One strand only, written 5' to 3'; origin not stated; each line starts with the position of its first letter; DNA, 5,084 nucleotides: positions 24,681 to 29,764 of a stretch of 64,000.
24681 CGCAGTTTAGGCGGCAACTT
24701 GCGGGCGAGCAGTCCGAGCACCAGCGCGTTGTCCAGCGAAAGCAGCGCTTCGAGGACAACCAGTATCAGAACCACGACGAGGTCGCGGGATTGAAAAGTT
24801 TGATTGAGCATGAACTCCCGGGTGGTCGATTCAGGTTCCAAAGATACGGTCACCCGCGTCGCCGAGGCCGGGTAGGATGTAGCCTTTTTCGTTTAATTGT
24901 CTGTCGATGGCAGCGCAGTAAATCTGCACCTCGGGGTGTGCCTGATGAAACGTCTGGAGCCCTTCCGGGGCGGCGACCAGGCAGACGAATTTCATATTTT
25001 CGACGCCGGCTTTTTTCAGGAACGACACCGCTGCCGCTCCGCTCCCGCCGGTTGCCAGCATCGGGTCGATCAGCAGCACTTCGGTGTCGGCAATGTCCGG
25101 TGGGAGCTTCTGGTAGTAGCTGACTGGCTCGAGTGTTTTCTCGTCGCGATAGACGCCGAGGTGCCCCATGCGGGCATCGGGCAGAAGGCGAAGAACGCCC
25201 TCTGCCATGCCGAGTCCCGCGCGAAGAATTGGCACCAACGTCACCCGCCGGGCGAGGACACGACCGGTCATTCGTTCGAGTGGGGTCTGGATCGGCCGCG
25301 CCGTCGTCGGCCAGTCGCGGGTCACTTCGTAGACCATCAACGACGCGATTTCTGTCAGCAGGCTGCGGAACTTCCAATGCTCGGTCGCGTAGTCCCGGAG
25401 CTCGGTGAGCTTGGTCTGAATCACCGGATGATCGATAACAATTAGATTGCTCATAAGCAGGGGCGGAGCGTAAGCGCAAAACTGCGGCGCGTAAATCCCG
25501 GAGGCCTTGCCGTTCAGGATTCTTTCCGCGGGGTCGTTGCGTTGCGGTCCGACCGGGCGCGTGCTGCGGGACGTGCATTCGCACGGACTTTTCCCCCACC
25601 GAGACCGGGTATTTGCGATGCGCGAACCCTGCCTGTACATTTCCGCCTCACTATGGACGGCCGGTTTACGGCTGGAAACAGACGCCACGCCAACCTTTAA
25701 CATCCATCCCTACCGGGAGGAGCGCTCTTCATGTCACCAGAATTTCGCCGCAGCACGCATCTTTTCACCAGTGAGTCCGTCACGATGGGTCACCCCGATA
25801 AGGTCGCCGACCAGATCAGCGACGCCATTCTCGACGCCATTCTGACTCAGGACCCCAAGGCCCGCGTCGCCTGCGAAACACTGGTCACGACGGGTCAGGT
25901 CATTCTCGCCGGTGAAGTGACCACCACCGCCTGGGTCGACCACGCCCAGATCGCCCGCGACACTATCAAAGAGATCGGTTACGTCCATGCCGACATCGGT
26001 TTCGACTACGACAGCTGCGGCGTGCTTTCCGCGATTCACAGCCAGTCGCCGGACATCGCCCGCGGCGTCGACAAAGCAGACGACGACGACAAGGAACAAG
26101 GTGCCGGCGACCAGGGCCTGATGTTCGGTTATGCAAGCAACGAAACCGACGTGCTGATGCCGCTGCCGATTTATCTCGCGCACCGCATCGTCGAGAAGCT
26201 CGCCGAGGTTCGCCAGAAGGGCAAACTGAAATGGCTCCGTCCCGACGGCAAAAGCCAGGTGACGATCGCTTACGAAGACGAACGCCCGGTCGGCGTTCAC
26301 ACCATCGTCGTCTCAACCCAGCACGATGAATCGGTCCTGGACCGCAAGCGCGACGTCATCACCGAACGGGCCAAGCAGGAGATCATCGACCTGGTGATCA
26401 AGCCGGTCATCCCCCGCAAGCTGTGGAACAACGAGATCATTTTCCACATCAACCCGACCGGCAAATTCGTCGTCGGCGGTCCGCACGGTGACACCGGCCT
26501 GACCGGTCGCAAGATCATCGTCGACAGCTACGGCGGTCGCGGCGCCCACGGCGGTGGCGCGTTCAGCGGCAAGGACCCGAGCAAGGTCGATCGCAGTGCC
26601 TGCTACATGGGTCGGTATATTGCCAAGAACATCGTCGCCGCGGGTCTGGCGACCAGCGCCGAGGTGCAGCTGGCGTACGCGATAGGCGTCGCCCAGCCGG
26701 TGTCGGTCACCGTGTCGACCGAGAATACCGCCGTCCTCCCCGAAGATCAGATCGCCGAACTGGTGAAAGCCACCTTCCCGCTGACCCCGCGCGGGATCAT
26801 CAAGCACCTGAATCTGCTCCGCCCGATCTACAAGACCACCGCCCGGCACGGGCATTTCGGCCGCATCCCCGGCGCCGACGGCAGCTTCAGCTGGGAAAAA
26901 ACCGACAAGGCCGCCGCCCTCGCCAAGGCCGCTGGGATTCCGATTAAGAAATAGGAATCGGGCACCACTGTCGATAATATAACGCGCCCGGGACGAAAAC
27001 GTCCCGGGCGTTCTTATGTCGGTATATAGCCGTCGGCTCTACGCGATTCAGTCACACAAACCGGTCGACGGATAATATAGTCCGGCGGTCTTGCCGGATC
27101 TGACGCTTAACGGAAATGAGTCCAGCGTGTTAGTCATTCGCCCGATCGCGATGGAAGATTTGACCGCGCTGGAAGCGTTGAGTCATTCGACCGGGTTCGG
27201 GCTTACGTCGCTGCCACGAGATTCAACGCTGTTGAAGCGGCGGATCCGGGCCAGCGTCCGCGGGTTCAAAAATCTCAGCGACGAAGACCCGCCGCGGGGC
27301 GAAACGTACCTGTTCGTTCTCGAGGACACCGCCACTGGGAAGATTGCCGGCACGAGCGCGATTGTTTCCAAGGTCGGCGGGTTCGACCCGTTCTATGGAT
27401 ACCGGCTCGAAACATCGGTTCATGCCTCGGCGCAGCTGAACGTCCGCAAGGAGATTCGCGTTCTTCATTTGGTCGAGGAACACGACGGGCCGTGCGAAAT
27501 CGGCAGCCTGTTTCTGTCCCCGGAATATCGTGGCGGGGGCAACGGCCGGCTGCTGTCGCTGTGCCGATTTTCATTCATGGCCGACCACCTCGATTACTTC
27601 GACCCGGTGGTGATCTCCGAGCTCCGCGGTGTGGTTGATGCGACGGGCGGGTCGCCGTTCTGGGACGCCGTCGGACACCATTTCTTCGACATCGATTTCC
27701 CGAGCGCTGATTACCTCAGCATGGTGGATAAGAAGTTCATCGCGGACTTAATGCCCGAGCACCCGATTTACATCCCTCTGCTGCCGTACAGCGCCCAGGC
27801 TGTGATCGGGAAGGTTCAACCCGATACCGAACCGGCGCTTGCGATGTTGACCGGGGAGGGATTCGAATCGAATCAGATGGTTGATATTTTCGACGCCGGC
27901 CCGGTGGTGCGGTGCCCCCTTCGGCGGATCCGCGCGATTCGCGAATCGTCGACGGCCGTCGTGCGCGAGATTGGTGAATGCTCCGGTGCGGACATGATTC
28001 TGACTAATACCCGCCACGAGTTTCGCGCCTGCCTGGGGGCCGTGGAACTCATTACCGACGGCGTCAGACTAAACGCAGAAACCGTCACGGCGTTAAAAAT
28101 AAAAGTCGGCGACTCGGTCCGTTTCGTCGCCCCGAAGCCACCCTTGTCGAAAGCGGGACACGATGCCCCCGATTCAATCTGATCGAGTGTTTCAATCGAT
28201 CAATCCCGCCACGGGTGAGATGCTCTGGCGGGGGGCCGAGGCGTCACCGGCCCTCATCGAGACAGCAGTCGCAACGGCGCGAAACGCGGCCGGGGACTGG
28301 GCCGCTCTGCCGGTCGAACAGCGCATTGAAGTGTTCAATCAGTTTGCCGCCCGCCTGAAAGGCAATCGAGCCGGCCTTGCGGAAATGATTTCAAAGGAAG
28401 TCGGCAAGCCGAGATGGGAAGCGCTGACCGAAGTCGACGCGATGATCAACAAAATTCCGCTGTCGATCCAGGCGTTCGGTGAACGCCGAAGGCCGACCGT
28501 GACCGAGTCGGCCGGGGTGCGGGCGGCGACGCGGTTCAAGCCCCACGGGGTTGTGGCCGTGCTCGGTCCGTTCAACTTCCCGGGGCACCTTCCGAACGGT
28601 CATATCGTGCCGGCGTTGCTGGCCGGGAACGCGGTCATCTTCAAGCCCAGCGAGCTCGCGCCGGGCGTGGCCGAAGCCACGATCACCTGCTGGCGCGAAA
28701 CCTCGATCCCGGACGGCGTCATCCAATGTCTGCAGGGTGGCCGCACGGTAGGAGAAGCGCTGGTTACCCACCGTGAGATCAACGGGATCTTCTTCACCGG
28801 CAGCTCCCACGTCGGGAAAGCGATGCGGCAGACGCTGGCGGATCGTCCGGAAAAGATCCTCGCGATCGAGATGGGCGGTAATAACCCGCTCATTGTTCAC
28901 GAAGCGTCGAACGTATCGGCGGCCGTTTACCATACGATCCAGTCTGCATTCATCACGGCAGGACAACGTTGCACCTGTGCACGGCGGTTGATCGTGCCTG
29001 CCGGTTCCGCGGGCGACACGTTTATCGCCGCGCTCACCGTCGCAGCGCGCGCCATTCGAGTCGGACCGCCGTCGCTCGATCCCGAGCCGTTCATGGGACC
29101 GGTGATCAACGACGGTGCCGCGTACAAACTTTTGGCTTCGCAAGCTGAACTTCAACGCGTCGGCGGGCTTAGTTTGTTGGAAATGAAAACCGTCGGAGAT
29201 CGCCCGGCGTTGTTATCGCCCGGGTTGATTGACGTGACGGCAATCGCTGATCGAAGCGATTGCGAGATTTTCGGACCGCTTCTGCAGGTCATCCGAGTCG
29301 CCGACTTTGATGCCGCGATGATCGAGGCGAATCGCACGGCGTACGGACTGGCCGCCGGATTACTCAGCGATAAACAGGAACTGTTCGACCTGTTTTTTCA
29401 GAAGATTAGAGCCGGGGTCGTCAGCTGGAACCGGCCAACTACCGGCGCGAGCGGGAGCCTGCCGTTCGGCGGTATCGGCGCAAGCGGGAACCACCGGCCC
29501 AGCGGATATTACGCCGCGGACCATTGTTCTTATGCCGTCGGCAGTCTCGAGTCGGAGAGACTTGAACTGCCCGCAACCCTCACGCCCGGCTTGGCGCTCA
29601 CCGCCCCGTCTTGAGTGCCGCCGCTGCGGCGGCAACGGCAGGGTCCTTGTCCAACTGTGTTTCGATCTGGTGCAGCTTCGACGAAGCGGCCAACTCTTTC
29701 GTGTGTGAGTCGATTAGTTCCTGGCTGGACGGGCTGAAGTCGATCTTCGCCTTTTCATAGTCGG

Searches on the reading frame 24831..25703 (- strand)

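Call 7: search_protein_families(library=pfam, proteins=[window:24831-25703:-], max_evalue=0.001)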
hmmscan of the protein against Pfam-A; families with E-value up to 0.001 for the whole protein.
window:24831-25703:- (290 aa): 2 families
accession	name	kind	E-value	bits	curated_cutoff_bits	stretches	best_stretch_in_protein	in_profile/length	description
PF14681.12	UPRTase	-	3.9e-75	252.3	27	1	89-290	1-206/206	Uracil phosphoribosyltransferase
PF00156.33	Pribosyltran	-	6.6e-12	45.5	26.3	1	153-248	30-129/158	Phosphoribosyl transferase domain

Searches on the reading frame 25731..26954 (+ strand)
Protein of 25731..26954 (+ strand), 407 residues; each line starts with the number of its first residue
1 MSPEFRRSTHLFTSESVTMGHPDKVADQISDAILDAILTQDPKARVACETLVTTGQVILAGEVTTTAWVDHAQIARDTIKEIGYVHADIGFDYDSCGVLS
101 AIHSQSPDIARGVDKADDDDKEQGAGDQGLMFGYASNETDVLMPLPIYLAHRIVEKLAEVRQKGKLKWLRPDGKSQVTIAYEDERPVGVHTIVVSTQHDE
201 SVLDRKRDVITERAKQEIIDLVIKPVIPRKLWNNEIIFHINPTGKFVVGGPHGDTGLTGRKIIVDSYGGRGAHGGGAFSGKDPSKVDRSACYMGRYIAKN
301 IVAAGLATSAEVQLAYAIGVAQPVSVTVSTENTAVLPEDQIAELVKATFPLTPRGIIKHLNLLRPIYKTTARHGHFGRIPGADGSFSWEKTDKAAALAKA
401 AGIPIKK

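Call 7: search_protein_families(library=pfam, proteins=[window:25731-26954:+], max_evalue=0.001)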
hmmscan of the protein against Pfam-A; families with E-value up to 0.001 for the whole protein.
window:25731-26954:+ (407 aa): 3 families
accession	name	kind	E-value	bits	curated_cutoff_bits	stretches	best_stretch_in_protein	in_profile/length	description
PF02773.21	S-AdoMet_synt_C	-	2e-61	206.4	25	1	248-390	1-138/138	S-adenosylmethionine synthetase, C-terminal domain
PF02772.21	S-AdoMet_synt_M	-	3.2e-47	160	29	1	122-246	1-120/120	S-adenosylmethionine synthetase, central domain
PF00438.25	S-AdoMet_synt_N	-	3.2e-44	149.9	33.1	1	10-107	2-99/99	S-adenosylmethionine synthetase, N-terminal domain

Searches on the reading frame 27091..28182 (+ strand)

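Call 7: search_protein_families(library=pfam, proteins=[window:27091-28182:+], max_evalue=0.001)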
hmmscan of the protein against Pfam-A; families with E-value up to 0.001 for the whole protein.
window:27091-28182:+ (363 aa): 1 family
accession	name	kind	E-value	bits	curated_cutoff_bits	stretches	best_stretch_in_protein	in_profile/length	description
PF04958.18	AstA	-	7.3e-124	413.2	29.4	1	14-346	2-336/337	Arginine N-succinyltransferase beta subunit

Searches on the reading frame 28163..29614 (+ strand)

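Call 7: search_protein_families(library=pfam, proteins=[window:28163-29614:+], max_evalue=0.001)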
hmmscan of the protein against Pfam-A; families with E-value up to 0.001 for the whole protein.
window:28163-29614:+ (483 aa): 1 family
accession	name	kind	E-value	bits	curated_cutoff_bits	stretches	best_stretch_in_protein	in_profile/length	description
PF00171.27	Aldedh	-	1.5e-112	377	23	1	8-456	7-456/461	Aldehyde dehydrogenase family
